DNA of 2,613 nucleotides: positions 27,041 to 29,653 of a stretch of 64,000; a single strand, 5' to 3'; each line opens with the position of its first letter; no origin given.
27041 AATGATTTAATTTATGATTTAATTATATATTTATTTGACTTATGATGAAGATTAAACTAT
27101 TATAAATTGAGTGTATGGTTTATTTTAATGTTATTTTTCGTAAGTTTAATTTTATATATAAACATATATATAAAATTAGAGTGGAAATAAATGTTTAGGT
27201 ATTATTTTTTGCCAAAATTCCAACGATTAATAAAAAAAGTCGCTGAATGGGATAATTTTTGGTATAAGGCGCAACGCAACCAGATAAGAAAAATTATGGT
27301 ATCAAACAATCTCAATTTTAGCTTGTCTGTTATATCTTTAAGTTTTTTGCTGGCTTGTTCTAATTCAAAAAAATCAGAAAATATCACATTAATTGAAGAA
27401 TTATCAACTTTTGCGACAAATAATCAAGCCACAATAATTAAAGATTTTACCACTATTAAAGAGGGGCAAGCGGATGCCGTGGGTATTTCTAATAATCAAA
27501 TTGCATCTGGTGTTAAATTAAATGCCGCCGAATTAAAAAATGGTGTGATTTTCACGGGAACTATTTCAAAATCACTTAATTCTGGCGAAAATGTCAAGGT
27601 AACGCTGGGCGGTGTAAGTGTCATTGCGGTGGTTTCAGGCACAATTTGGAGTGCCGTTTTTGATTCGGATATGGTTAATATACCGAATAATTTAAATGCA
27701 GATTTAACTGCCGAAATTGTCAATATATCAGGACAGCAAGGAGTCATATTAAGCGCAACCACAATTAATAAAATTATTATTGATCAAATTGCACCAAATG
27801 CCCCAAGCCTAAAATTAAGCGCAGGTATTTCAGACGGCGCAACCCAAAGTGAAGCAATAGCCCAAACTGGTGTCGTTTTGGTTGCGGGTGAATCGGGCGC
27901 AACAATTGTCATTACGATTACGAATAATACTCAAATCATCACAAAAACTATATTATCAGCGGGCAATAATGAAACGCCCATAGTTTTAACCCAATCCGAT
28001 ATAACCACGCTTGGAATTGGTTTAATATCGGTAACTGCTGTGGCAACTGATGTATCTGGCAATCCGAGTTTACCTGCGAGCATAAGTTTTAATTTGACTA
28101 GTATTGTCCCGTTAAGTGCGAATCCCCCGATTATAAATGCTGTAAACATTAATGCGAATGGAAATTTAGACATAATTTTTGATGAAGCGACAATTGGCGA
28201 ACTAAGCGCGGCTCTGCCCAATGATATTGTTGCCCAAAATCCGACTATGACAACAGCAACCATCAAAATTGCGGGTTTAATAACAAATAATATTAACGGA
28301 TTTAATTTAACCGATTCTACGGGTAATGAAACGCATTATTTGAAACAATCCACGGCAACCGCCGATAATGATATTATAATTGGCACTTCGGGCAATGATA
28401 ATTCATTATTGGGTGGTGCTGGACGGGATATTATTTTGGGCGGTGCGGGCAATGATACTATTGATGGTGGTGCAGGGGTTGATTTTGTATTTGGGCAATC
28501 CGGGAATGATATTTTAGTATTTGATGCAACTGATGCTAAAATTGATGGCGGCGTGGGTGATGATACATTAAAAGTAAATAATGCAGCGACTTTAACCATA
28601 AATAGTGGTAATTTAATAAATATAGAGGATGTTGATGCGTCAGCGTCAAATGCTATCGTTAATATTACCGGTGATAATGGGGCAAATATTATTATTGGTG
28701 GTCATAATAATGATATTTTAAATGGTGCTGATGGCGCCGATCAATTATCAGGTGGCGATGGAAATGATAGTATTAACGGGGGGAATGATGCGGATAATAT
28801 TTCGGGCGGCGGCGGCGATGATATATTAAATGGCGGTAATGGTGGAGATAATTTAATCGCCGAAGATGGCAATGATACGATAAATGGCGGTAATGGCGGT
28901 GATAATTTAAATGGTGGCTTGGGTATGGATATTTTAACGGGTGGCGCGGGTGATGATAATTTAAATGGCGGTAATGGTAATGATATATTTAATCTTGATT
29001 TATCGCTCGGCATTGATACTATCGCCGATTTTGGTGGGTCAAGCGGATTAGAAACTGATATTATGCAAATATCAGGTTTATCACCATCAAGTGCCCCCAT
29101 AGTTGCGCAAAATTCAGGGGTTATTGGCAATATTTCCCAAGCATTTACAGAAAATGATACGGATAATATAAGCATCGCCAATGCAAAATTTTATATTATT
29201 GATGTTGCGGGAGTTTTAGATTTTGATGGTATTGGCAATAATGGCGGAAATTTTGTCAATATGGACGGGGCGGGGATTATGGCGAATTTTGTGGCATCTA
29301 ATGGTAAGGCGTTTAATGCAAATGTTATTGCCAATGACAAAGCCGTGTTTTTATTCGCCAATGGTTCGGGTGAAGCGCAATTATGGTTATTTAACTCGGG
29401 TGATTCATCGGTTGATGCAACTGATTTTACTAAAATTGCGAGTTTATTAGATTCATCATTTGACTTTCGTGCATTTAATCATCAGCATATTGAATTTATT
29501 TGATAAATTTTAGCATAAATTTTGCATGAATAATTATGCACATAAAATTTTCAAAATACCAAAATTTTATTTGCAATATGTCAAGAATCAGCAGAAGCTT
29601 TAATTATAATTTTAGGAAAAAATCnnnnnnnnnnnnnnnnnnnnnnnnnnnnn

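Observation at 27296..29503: RTX-repeat calcium-binding protein with a lipoprotein signal and no adjacent type I secretion genes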

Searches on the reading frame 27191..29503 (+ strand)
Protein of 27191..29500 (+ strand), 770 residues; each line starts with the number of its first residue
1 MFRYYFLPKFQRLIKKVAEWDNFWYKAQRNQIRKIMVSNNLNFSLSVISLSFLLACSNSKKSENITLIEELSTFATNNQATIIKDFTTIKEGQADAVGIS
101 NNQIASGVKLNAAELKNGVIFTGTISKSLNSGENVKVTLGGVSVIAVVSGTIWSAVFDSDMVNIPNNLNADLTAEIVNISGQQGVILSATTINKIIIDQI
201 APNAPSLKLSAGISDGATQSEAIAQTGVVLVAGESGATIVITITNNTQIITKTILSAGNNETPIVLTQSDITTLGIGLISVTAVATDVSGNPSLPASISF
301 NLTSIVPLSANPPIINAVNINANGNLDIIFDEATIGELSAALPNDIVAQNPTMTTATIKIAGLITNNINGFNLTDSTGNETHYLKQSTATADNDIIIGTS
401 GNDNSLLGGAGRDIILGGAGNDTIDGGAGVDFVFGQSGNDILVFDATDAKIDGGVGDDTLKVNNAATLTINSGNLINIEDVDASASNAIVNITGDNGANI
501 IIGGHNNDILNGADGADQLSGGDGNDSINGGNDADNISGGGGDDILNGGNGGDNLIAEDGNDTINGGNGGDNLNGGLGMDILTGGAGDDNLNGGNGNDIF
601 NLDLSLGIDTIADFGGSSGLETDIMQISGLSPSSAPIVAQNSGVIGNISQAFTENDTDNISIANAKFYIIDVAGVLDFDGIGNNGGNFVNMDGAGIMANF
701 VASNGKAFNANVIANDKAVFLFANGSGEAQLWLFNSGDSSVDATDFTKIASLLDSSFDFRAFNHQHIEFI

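Call 3: search_protein_families(library=pfam, proteins=[window:27296-29503:+], max_evalue=1)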
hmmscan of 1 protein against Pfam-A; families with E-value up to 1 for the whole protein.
window:27296-29503:+ (735 aa): 1 family
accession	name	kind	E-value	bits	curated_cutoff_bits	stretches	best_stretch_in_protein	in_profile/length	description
PF00353.25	HemolysinCabind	-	2.6e-24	85.2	23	6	373-407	2-36/36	RTX calcium-binding nonapeptide repeat (4 copies)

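Call 4: search_protein_families(library=ncbifam, proteins=[window:27296-29503:+], max_evalue=1)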
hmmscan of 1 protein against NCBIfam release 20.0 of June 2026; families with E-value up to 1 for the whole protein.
window:27296-29503:+ (735 aa): 7 families
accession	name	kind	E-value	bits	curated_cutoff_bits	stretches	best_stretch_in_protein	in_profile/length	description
NF033943.0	RTX_toxin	subfamily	9.4e-23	80.3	1000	2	458-583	682-817/930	RTX family hemolysin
NF033203.1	entero_EhxA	exception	5.3e-21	74.5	2000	2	458-583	724-849/997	enterohemolysin EhxA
NF046115.1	Ca_rpt_SMc04171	equivalog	2.1e-20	73.4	625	2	352-524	298-493/574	SMc04171 family calcium-binding repeat protein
NF053766.1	ZapA_metallo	exception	6e-12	45.3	940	3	352-411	333-391/483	ZapA family metalloprotease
NF035945.1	Zn_serralysin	subfamily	9.6e-11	41.5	500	4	356-455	326-423/462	serralysin family metalloprotease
NF050046.1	PueAB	exception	9.8e-07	27.6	670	4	376-430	368-422/616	polyurethane esterase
NF052454.1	BtaGlycanEglC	equivalog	3.6e-05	22.9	700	3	365-411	97-143/459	endo-1,3-1,4-beta-glycanase EglC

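Call 6: find_homologous_proteins(query=window:27296-29503:+, max_evalue=0.001)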
Query window:27296-29503:+ (735 aa): 5737 proteins with E <= 0.001 among 8000 candidates; the best 120 are listed.
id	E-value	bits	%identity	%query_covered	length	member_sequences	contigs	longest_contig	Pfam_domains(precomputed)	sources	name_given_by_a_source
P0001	0.0e+0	1502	100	100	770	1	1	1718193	PF00353.26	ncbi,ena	-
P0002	2.2e-63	233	42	30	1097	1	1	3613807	PF08548.18,PF00353.26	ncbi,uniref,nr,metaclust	ncbi:calcium-binding protein [Paracoccus aminophilus]|uniref:Hemolysin-type calcium-binding region n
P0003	6.2e-63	232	34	31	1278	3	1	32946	PF06594.18,PF00353.26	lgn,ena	-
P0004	5.4e-61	225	39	33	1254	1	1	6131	PF00353.26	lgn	-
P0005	2.3e-60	223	35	33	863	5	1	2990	PF06594.18,PF00353.26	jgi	jgi:Ca2+-binding RTX toxin-like protein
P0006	2.4e-60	223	44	28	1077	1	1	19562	PF08548.18,PF00353.26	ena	-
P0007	5.4e-60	222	39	28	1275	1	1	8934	PF00353.26,PF13403.12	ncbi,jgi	jgi:Ca2+-binding RTX toxin-like protein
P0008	2.0e-59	220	33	34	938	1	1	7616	PF06594.18,PF00353.26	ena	-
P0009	1.0e-58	218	36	29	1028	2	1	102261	PF08548.18,PF00353.26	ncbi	ncbi:M10 family metallopeptidase C-terminal domain-containing protein [Pseudoroseomonas cervicalis]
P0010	1.7e-57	214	44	27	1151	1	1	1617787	PF00353.26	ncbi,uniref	ncbi:calcium-binding protein, partial [Methylovorus sp. MM2]|uniref:beta strand repeat-containing pr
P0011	5.2e-57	212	40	27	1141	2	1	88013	PF02679.22,PF01670.24,PF00353.26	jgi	-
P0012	8.6e-57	211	47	14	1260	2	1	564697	PF00353.26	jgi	jgi:Ca2+-binding RTX toxin-like protein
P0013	9.7e-57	211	29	31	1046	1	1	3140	PF00353.26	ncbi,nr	ncbi:MAG: hemolysin-type calcium-binding region, partial [Variovorax sp.]|nr:hemolysin-type calcium-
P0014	2.1e-56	210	33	39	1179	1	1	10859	PF06594.18,PF22783.2,PF00353.26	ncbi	ncbi:calcium-binding protein, partial [Azohydromonas lata]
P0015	2.5e-56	210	40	28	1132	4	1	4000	PF00353.26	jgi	-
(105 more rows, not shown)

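Call 8: find_encoding_contigs(protein=P0001, flank=10000, max_places=6)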
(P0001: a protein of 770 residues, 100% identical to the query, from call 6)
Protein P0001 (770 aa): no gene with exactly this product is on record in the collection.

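Call 9: list_cluster_members(proteins=[P0001])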
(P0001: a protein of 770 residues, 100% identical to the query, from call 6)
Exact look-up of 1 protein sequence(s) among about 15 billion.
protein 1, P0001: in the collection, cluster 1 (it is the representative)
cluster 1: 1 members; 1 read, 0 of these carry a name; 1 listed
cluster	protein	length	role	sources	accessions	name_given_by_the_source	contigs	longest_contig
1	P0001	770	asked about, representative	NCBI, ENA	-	-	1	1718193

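Call 35: predict_structure(protein=window:27191-29500:+)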
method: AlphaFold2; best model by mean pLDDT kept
length: 770 residues; sequences in the alignment: 1
mean_pLDDT: 37.5   pTM: 0.32
mean pLDDT of the five models: 37.5, 35.8, 32.7, 29.3, 28.7
residues with pLDDT >= 90: 0; 70-90: 54; 50-70: 70; < 50: 646
segments of 3 or more residues with pLDDT < 50: 1-328, 330-459, 463-466, 472-475, 479-487, 604-770
pLDDT, mean of each block of 10 residues (from residue 1): 37 45 39 29 26 29 33 32 31 29 26 30 32 29 25 25 25 29 32 32 33 27 26 30 35 33 35 36 32 32 32 43 43 42 26 27 30 41 33 30 29 31 32 30 43 44 49 48 48 54 57 62 73 72 79 76 77 74 68 65 44 31 27 25 25 25 24 25 24 22 25 31 35 34 39 32 24
secondary structure, 60 per line:
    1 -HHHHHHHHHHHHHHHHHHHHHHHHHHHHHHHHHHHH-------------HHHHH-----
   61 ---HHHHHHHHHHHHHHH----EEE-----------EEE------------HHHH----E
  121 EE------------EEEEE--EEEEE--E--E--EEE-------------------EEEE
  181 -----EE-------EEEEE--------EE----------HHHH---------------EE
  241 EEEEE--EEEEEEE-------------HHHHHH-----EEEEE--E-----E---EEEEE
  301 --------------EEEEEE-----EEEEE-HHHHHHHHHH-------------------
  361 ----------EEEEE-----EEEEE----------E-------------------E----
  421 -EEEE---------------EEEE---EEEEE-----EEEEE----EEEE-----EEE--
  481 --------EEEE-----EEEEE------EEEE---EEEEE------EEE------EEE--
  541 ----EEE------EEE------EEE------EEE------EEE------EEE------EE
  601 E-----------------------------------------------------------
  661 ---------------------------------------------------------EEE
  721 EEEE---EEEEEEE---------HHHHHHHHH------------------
elements in order (helices of 4 or more, strands of 3 or more residues): H2-37 H51-55 H64-78 E83-85 E97-99 H112-115 E120-122 E135-139 E142-146 E155-157 E177-180 E195-199 H220-223 E239-245 E248-254 H268-273 E279-283 E296-300 E315-320 E326-330 H332-341 E371-375 E381-385 E422-425 E441-444 E448-452 E458-462 E467-470 E476-478 E489-492 E498-502 E509-512 E516-520 E527-529 E536-538 E545-547 E554-556 E563-565 E572-574 E581-583 E590-592 E599-601 E718-724 E728-734 H744-752

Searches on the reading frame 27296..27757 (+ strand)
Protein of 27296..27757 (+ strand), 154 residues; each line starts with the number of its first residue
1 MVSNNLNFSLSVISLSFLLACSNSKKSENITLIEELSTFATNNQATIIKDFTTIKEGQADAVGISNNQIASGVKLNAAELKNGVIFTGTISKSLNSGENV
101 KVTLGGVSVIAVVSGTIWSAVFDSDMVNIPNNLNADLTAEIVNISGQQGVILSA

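Call 76: search_protein_families(library=ncbifam, proteins=[window:27296-27757:+], max_evalue=10)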
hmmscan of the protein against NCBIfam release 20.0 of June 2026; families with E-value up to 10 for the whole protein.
window:27296-27757:+ (154 aa): 3 families
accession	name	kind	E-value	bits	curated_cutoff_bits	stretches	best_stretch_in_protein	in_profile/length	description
NF012196.1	Ig_like_ice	domain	0.00092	19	50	1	41-114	7-80/108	Ig-like domain-containing protein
NF033510.3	Ca_tandemer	repeat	0.0016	18.8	50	1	61-145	10-92/96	Ca2+-stabilized repeat-containing adhesin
TIGR02603.1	CxxCH_TIGR02603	domain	0.11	12.5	68.15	1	66-110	51-95/134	putative heme-binding domain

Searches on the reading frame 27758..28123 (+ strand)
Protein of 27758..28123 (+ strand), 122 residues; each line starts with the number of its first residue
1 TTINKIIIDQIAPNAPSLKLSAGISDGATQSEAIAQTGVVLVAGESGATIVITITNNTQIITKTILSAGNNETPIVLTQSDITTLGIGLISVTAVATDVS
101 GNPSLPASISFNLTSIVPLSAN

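Call 52: search_solved_structures(query=A1, max_evalue=1, show_alignments=1)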
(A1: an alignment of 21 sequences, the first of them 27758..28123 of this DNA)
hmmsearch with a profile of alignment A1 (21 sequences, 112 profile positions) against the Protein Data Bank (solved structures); distinct sequences matched with E-value up to 1: 6.
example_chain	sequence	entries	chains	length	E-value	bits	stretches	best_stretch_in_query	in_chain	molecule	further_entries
6xi3_AAA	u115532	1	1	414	2.4e-22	82.4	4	25-105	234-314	Large adhesion protein (Lap) involved in biofilm formation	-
7dm0_A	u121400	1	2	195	0.00036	23.9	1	24-111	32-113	Biofilm-associated surface protein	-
6m3a_A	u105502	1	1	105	0.036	17.4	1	24-105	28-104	Biofilm-associated surface protein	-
2yn3_A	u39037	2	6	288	0.17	15.3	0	77-108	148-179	PUTATIVE INNER MEMBRANE PROTEIN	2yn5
3hm4_A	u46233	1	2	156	0.29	14.5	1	31-65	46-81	Chemotaxis protein CheX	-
6ui5_A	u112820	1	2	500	0.81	13.1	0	39-107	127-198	2-polyprenyl-6-methoxyphenol hydroxylase-like FAD-dependent oxidoreductase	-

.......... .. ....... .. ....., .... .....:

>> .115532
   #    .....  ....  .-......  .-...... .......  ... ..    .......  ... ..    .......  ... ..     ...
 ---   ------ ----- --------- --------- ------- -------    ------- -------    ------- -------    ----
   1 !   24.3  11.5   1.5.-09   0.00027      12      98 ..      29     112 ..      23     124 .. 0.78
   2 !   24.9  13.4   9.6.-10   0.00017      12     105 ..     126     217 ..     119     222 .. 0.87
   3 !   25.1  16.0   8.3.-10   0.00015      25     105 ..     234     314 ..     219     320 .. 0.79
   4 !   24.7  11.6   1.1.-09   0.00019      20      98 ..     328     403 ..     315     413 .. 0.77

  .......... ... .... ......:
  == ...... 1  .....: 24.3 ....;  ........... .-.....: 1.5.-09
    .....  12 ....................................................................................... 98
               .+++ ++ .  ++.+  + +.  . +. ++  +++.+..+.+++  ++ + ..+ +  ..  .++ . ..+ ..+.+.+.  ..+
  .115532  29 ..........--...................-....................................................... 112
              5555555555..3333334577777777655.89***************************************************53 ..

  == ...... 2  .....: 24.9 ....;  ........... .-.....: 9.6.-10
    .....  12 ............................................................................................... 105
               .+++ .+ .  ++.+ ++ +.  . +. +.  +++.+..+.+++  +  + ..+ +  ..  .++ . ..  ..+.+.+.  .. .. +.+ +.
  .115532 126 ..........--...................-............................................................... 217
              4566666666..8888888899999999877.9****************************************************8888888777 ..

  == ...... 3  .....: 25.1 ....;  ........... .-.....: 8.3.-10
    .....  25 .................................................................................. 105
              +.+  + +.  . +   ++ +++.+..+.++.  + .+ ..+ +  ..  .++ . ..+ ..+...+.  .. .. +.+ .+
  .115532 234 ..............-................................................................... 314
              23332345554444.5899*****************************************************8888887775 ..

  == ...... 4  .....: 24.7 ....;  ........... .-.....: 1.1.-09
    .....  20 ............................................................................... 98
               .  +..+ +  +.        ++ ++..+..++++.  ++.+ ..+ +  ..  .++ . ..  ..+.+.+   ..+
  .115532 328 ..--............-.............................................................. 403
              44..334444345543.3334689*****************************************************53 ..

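Call 57: predict_structure(alignment_id=A1)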
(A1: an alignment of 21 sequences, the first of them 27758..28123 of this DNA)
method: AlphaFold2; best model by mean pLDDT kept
length: 122 residues; sequences in the alignment: 21
mean_pLDDT: 92.0   pTM: 0.83
mean pLDDT of the five models: 92.0, 91.8, 90.7, 90.2, 88.9
residues with pLDDT >= 90: 99; 70-90: 15; 50-70: 7; < 50: 1
segments of 3 or more residues with pLDDT < 50: none
pLDDT, mean of each block of 10 residues (from residue 1): 78 96 88 93 97 98 96 96 96 97 98 79 48
secondary structure, 60 per line:
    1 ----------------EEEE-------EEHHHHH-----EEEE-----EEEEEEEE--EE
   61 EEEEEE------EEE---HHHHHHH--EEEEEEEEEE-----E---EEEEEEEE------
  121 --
elements in order: E17-20 H30-34 E40-43 E49-56 E59-66 E73-75 H79-85 E88-97 E107-114

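Call 60: fold_search(model_id=the predicted structure, library=pdb)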
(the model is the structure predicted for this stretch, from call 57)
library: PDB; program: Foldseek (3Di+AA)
matches with E <= 10: 1306; with E <= 0.001: 1
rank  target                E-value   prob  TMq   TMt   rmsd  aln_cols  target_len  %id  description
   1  6xi3                  6.7e-04  1.00  0.55  0.20   3.7       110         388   21  Crystal structure of tetra-tandem repeat in extending region of large adhesion protein (released 2020-10-14)
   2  2xwx_A                1.8e-03  1.00  0.44  0.17   5.8       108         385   12  Vibrio cholerae colonization factor GbpA crystal structure (released 2011-11-16)
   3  8gul_A                2.7e-03  1.00  0.50  0.17   6.3       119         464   14  Chitin-active AA10 LPMO (GbpA) complexed with Cu(II) from Vibrio campbellii (released 2023-06-21)
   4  7dm0_A                2.9e-03  1.00  0.47  0.36   4.5       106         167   25  Biofilm associated protein - C region (released 2021-12-15)
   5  5irb_A                3.0e-03  1.00  0.49  0.23   5.6       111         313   16  Structural insight into host cell surface retention of a 1.5-MDa bacterial ice-binding adhesin (released 2017-07-19)
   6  4p99_A                3.4e-03  0.99  0.36  0.15   5.7       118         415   19  Ca2+-stabilized adhesin helps an Antarctic bacterium reach out and bind ice (released 2014-06-18)
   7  2yn3_C                4.0e-03  1.00  0.55  0.27   5.6       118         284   15  Structural insight into the giant calcium-binding adhesin SiiE: implications for the adhesion of Salmonella enterica t (released 2013-04-03)
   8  5irb_B                4.0e-03  1.00  0.41  0.21   5.4       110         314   15  Structural insight into host cell surface retention of a 1.5-MDa bacterial ice-binding adhesin (released 2017-07-19)
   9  8iyk_F                4.7e-03  1.00  0.42  0.08   5.6       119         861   18  Tail tip conformation 1 of phage lambda tail (released 2023-10-18)
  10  9e7m_Ja               5.9e-03  0.97  0.35  0.07   7.5       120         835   16  In situ cryoEM structure of bacteriophage Ur-lambda tail tip complex (released 2025-11-05)
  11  4kdv                  8.2e-03  0.99  0.40  0.45   5.8       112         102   20  Crystal structure of a bacterial immunoglobulin-like domain from the M. primoryensis ice-binding adhesin (released 2013-10-02)
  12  2yn5_B                1.0e-02  0.99  0.45  0.23   6.3       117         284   16  Structural insight into the giant calcium-binding adhesin SiiE: implications for the adhesion of Salmonella enterica t (released 2013-04-03)
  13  6pal_A                1.2e-02  0.99  0.45  0.17   5.4       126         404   15  Bacteroides uniformis endo-laminarinase BuGH158 from the beta(1,3)-glucan utilization locus (released 2020-04-01)
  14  6x5v_A                1.3e-02  0.99  0.43  0.14   5.5       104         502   20  Peptide-bound structure of Marinomonas primoryensis peptide-binding domain (released 2021-09-01)
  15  2yn3_D                1.6e-02  0.97  0.44  0.29   6.7       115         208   21  Structural insight into the giant calcium-binding adhesin SiiE: implications for the adhesion of Salmonella enterica t (released 2013-04-03)
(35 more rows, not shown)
